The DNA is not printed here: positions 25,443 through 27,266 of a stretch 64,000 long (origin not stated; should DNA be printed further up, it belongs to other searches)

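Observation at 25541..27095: AT-rich ~1.4 kb islet carrying a solitary KAP-family P-loop NTPase (PifA-like): candidate single-gene defence / abortive-infection module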

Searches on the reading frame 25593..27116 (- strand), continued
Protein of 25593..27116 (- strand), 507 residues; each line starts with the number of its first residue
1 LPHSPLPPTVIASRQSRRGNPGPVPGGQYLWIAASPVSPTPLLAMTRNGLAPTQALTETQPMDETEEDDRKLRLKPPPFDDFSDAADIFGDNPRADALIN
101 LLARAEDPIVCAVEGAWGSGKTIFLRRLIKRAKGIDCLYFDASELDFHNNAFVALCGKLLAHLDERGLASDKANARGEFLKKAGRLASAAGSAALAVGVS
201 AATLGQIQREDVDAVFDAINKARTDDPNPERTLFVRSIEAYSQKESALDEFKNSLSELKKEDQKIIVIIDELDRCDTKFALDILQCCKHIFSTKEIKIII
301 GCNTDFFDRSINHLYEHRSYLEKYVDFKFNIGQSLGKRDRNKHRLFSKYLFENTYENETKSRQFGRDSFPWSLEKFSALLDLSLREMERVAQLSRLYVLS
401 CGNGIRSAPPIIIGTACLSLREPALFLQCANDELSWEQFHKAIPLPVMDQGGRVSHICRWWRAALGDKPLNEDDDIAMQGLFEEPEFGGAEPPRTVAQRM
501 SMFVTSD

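Call 34: get_annotated_region(hit=H11, flank=6000)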
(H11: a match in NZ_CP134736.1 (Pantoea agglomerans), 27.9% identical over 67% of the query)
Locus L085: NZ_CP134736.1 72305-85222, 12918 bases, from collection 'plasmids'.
description: Pantoea agglomerans strain MMD61212-C plasmid pMMD61212-C_C, complete sequence
organism: Pantoea agglomerans (NCBI taxid 549)
taxonomy: Bacteria; Pseudomonadota; Gammaproteobacteria; Enterobacterales; Erwiniaceae; Pantoea; Pantoea agglomerans
host: -; source: cell culture,Water from main ditch across a road from crop field; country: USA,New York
typing (MOB-suite, as given by PLSDB): non-mobilizable
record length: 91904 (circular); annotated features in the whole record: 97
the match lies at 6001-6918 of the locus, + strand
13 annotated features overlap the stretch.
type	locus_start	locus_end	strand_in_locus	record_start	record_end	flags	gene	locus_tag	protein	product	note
CDS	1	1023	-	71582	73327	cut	-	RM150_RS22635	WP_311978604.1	capsid protein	-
CDS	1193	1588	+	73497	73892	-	-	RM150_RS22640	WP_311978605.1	hypothetical protein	-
CDS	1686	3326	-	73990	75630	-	-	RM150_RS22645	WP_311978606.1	hypothetical protein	-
CDS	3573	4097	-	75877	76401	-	-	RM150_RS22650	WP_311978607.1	hypothetical protein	-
CDS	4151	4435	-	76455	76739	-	-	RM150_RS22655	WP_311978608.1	PAAR domain-containing protein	-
CDS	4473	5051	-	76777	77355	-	-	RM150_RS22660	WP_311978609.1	hypothetical protein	-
CDS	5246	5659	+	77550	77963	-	-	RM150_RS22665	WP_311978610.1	hypothetical protein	-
CDS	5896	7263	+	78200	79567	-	-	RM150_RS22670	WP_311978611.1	P-loop NTPase fold protein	-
CDS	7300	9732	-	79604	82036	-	-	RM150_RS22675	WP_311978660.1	Dam family site-specific DNA-(adenine-N6)-methyltransferase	GO:0006306 - DNA methylation [Evidence IEA]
CDS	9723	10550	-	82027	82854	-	-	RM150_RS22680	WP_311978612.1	hypothetical protein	-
CDS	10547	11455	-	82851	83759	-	rdgC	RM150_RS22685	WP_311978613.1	recombination-associated protein RdgC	GO:0006310 - DNA recombination [Evidence IEA]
CDS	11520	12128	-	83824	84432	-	-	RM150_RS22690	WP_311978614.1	baseplate protein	-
CDS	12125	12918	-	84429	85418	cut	-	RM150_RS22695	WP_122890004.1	tail length tape measure protein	-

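Call 36: search_protein_families(library=padloc, proteins=[L083:5911-7095:+, L085:5896-7263:+, L084:5884-7224:+, L084:2789-5788:+, L083:5457-5870:+, L085:5246-5659:+], max_evalue=0.001)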
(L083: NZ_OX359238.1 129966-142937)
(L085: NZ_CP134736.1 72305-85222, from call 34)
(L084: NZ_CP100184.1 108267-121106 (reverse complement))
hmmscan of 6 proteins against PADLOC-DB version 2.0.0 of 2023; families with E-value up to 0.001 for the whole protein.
L083:5911-7095:+ (394 aa): 10 families
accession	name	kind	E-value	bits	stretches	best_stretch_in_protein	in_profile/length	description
PDLC04959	PDC-S20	-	7.2e-87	290.8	1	11-352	10-345/464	-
PDLC04956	PDC-S20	-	2.3e-49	167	1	27-342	19-331/450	-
PDLC04957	PDC-S20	-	1.6e-34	118.2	1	34-359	23-341/446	-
PDLC04958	PDC-S20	-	4.2e-33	113.4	1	35-263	22-251/458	-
PDLC02361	PifA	-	6.3e-14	49.5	1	36-258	35-245/720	PifA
PDLC02209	QatA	-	3.4e-13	47.1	1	43-242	35-250/646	-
PDLC02210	QatA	-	2.3e-11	40.9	1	46-247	37-256/593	-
PDLC05031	PDC-S49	-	6e-06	23.4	1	29-75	11-58/624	-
PDLC05030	PDC-S49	-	8.1e-06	22.8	1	29-69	8-48/629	-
PDLC05029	PDC-S49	-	0.00045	17.1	0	37-75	19-57/619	-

L085:5896-7263:+ (455 aa): 7 families
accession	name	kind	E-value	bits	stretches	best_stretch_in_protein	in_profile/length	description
PDLC04959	PDC-S20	-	6.3e-77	258.1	1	14-417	17-404/464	-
PDLC04956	PDC-S20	-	1.2e-60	204.2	1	14-435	10-424/450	-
PDLC04957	PDC-S20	-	1.6e-30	105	1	14-275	4-261/446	-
PDLC04958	PDC-S20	-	3.4e-29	100.5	1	15-272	3-257/458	-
PDLC02210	QatA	-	3.7e-15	53.5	1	46-274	40-282/593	-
PDLC02361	PifA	-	8.9e-14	49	1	30-277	32-261/720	PifA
PDLC02209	QatA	-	1.2e-13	48.6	1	25-251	20-255/646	-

L084:5884-7224:+ (446 aa): 7 families
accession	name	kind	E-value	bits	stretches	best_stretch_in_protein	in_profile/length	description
PDLC04959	PDC-S20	-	1.6e-77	260.1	1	20-389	13-390/464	-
PDLC04956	PDC-S20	-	2.8e-54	183.2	1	26-301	12-282/450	-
PDLC04957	PDC-S20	-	9.4e-33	112.3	1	26-272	6-256/446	-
PDLC04958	PDC-S20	-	3.9e-32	110.2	1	44-273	25-256/458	-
PDLC02361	PifA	-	6e-16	56.2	1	34-274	29-256/720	PifA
PDLC02210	QatA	-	1.2e-09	35.3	1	174-277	178-283/593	-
PDLC02209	QatA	-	2.8e-09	34.2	1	166-240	169-243/646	-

L084:2789-5788:+ (999 aa): 6 families
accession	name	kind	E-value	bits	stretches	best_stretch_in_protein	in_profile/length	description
PDLC02361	PifA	-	8.9e-34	115.1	2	286-483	158-346/720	PifA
PDLC02209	QatA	-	8.5e-11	39.2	0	170-235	11-74/646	-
PDLC04959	PDC-S20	-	5.3e-09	34.1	1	169-227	18-74/464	-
PDLC02210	QatA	-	2.2e-08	31.1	1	167-239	7-78/593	-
PDLC04956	PDC-S20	-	8.7e-05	20.1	0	310-379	180-253/450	-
PDLC04957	PDC-S20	-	9.8e-05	20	0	167-210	3-47/446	-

L083:5457-5870:+ (137 aa): 0 families

L085:5246-5659:+ (137 aa): 0 families

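Call 44: search_solved_structures(query=A1, max_evalue=1)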
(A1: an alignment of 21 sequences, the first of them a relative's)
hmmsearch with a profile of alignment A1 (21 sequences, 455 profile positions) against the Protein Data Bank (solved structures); distinct sequences matched with E-value up to 1: 27.
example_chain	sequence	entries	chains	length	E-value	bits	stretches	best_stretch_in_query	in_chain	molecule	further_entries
3dm9_B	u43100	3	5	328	0.0096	18.6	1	34-162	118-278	Signal recognition particle receptor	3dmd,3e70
8fbo_A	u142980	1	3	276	0.011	18.4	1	292-382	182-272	KWOCA_102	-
5j0j_A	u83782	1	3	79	0.032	16.9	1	296-362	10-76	designed protein 2L6HC3_6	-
4d81_A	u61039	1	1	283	0.043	16.4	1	168-198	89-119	AAA ATPase, central domain protein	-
4d82_A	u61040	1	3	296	0.049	16.2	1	168-198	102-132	AAA ATPase, central domain protein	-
4d80_A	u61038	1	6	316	0.058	16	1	168-198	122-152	AAA ATPASE, CENTRAL DOMAIN PROTEIN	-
2vl7_A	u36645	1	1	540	0.11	15.1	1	28-71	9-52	XPD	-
8fbk_A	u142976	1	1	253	0.13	14.8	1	291-360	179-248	KWOCA_65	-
5he8_A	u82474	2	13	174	0.17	14.4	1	23-78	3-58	Helicase loader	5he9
5cwb_A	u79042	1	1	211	0.17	14.4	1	96-185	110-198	Designed helical repeat protein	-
8fnt_B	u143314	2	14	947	0.19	14.3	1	19-76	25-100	Archaeal ATPase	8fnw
6emw_E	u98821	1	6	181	0.2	14.2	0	170-197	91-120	ATP-dependent Clp protease ATP-binding subunit ClpC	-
4a15_A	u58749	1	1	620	0.27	13.8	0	28-80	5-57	ATP-DEPENDENT DNA HELICASE TA0057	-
9p55_A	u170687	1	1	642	0.27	13.8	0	28-80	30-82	ATP-dependent DNA helicase XPD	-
9ox9_A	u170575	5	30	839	0.35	13.4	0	173-198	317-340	vesicle-fusing ATPase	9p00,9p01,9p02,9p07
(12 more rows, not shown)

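Call 45: search_protein_families(library=ncbifam, proteins=[P0001], max_evalue=0.01)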
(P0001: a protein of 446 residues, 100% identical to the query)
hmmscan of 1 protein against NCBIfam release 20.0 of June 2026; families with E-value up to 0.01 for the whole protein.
P0001 (446 aa): 2 families
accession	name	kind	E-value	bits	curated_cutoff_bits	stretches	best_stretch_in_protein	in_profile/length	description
NF041923.1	QatA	equivalog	3.4e-13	49.1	600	1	25-250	10-249/628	Qat anti-phage system ATPase QatA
NF047389.1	ATPase_Sll1717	subfamily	6.8e-07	28.7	75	1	49-249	31-241/454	P-loop ATPase, Sll1717 family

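Call 46: search_protein_families(library=phrogs, proteins=[P0001], max_evalue=0.01)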
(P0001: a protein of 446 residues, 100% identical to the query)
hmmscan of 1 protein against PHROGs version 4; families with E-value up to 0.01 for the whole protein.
P0001 (446 aa): 2 families
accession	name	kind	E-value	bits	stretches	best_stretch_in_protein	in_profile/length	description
phrog_8614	-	unknown function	3.4e-48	165.9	1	22-379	16-384/489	-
phrog_4740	-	unknown function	1.2e-06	28.8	1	39-96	12-60/627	-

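Call 47: search_dna_similar(query=P0001, collection=phages, mode=protein, max_rows=20)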
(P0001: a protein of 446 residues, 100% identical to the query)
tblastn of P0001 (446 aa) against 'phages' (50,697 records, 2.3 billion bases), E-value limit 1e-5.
Records with a match: 5; places in all: 5; records where one place covers at least 80% of the query: 1.
Best place of each record, by identity: <60% 5.
By first word of the organism name: Bacteriophage 2; Salmonella 1; Vibrio 1; Fusobacterium 1.
By host as written in the record: Homo sapiens 1; Vibrio anguillarum strain 90-11-286 1; Helicobacter sp. 1; - 1; Fusobacterium necrophorum subsp. necrophorum strain FN37 1.
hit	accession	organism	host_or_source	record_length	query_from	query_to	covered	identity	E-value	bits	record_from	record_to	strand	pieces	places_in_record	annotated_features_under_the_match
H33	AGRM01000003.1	Salmonella enterica subsp. houtenae str. ATCC BAA-1581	Homo sapiens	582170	32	331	67%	29.7%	2e-18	94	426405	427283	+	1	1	P-loop domain protein, KAP family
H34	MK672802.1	Vibrio phage Va_90-11-286_p16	Vibrio anguillarum strain 90-11-286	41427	34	414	85%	22.6%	3e-21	102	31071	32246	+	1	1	hypothetical protein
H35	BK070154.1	Bacteriophage sp.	Helicobacter sp.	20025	34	370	76%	23.6%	2e-14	82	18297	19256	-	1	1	hypothetical protein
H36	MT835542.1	Bacteriophage sp.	human fecal samples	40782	34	335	68%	25.2%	2e-14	82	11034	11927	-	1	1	record has no annotation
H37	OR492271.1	Fusobacterium phage phiFN37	Fusobacterium necrophorum subsp. ...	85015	52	270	49%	25.1%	3e-8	62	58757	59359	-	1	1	hypothetical protein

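Call 48: find_related_loci(query=A1, collection=viral_contigs, flank=6000)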
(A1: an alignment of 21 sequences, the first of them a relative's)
Query A1 (446 aa) in viral_contigs; peptide patterns used: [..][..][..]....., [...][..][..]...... (x = any residue, [..] = any of these).
443 stretches matched a pattern; 296 encode a relative of the query (tblastn E <= 1e-3); the best 80 are kept; 80 distinct loci.
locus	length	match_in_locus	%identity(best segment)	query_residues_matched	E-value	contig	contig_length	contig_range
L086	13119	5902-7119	28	24-412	3e-42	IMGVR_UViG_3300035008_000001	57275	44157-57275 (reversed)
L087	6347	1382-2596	26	10-414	5e-35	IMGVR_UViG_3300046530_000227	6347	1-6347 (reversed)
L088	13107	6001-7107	28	11-374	4e-34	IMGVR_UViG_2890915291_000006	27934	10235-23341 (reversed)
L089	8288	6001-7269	26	9-412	1e-33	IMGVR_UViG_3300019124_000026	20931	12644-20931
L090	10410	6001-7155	25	17-404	1e-30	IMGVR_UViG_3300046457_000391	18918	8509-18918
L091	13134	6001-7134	25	25-399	1e-30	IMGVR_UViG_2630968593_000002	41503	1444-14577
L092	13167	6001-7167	25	11-381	1e-28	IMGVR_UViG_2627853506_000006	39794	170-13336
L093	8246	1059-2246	24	5-399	3e-28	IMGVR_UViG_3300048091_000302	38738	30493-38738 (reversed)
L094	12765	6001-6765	29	21-270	1e-27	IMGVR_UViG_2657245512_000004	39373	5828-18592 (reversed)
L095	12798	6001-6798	28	11-270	1e-27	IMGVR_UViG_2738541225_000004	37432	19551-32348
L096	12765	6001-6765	29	21-270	1e-27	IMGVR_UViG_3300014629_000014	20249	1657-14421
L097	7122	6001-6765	29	21-270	1e-27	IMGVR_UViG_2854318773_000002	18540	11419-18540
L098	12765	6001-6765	28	21-270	4e-27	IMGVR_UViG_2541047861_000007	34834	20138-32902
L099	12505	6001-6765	28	21-270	1e-26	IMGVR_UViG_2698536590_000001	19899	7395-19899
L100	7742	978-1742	28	21-270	2e-26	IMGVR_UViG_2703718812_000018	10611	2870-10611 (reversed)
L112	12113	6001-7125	25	11-378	1e-23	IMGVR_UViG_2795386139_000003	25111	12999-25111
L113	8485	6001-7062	26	10-374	1e-22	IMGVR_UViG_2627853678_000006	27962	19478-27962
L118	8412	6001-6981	27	34-372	5e-22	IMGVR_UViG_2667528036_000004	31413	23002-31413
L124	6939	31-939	25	26-331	1e-21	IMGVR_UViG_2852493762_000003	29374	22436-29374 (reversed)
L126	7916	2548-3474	24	47-372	5e-21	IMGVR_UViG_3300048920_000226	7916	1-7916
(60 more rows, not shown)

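Call 52: search_protein_families(library=pfam, proteins=[L113:7433-8485:+, L113:5235-5798:+, L113:4043-4855:-, L087:3899-5656:-, L087:2892-3899:-, L126:3797-4180:-, L112:2704-3927:-, L124:1850-3496:-, L113:4888-5109:-, L118:5431-5913:+], max_evalue=0.0001)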
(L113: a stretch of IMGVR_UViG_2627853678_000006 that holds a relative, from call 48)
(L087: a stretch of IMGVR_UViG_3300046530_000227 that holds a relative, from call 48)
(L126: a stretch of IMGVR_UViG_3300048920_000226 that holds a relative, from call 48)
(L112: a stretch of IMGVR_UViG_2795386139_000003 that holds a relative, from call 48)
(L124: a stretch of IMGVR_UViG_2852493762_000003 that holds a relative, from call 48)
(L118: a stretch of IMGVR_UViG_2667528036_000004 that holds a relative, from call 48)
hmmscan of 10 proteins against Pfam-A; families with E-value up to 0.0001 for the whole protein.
L113:7433-8485:+ (350 aa): 2 families
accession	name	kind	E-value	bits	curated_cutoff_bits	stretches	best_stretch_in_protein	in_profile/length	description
PF24624.1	Int_N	-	2.1e-32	112.2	27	1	57-165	1-99/100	Phage integrase, N-terminal domain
PF00589.27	Phage_integrase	-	6.8e-22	78.5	27.1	2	280-321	129-170/172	Phage integrase family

L113:5235-5798:+ (187 aa): 2 families
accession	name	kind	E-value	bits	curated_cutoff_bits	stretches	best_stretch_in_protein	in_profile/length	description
PF07022.19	Phage_CI_repr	-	3e-33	114.4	22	1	9-71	1-63/65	Bacteriophage CI repressor helix-turn-helix domain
PF16452.10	Phage_CI_C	-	6e-29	100.7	27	1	82-180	1-99/101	Bacteriophage CI repressor C-terminal domain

L113:4043-4855:- (270 aa): 2 families
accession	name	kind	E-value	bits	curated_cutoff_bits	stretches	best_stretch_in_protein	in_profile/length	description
PF06892.16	Phage_CP76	-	3.2e-42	144.3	26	1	10-145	1-146/146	Phage regulatory protein CII (CP76)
PF10893.13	Phage_186_Fil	-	8.9e-23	80.2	25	1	177-230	1-53/56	Bacteriophage 186, Fil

L087:3899-5656:- (585 aa): 3 families
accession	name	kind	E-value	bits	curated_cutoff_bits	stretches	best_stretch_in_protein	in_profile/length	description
PF03237.21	Terminase_6N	-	1e-60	205.5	22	1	160-381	1-214/215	Terminase large subunit, T4likevirus-type, N-terminal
PF17289.8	Terminase_6C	-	1.3e-43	149.1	22.6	1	410-568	1-154/155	Terminase RNaseH-like domain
PF06056.18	Terminase_5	-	1.6e-24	86.1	20.3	1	10-67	1-58/58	Putative ATPase subunit of terminase (gpP-like)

L087:2892-3899:- (335 aa): 1 family
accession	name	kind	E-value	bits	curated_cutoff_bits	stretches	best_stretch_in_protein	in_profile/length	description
PF04860.17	Phage_portal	-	1.2e-12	48.1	39.1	1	86-314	51-270/321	Phage portal protein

L126:3797-4180:- (127 aa): 1 family
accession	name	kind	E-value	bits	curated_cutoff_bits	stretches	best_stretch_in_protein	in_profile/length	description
PF06530.18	Phage_antitermQ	-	5.1e-54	181.7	26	1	7-124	1-118/118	Phage antitermination protein Q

L112:2704-3927:- (407 aa): 3 families
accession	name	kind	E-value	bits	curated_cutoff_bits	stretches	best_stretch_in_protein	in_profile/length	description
PF22022.2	Phage_int_M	-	2.6e-23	82.5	27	1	114-208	1-96/96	Phage integrase central domain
PF13356.12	Arm-DNA-bind_3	-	1.9e-15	57.2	27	1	24-105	1-78/83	Arm DNA-binding domain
PF00589.27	Phage_integrase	-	1.5e-12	48.1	27.1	1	228-359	4-143/172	Phage integrase family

L124:1850-3496:- (548 aa): 1 family
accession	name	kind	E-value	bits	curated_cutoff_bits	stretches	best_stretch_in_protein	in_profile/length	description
PF04717.18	Phage_base_V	-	4.7e-05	24.1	23.8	0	306-342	34-70/75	Type VI secretion system/phage-baseplate injector OB domain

L113:4888-5109:- (73 aa): 0 families

L118:5431-5913:+ (160 aa): 0 families

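Call 53: predict_structure(alignment_id=A1)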
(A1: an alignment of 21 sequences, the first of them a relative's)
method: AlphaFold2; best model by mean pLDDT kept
length: 446 residues; sequences in the alignment: 21
mean_pLDDT: 65.2   pTM: 0.56
mean pLDDT of the five models: 65.2, 65.1, 64.7, 64.1, 62.6
residues with pLDDT >= 90: 37; 70-90: 174; 50-70: 96; < 50: 139
segments of 3 or more residues with pLDDT < 50: 1-18, 131-164, 273-281, 291-305, 343-346, 386-395, 400-446
pLDDT, mean of each block of 10 residues (from residue 1): 33 42 56 86 89 83 87 88 84 88 71 78 78 40 41 45 51 65 84 80 89 89 89 92 84 69 85 45 51 42 54 71 72 66 54 74 72 66 50 48 44 41 31 39 34
secondary structure, 60 per line:
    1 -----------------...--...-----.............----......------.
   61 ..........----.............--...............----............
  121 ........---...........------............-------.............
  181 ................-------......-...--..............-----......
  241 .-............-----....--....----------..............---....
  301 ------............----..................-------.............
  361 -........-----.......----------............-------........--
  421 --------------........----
elements in order: H31-43 E48-53 H60-70 E75-80 H81-87 H90-104 H109-128 H132-142 H149-160 H168-196 E204-209 H216-229 E235-241 H243-254 H260-263 E266-269 H280-293 H297-300 H307-318 H323-340 H348-360 H362-369 H375-381 H392-403 H411-418 H435-442
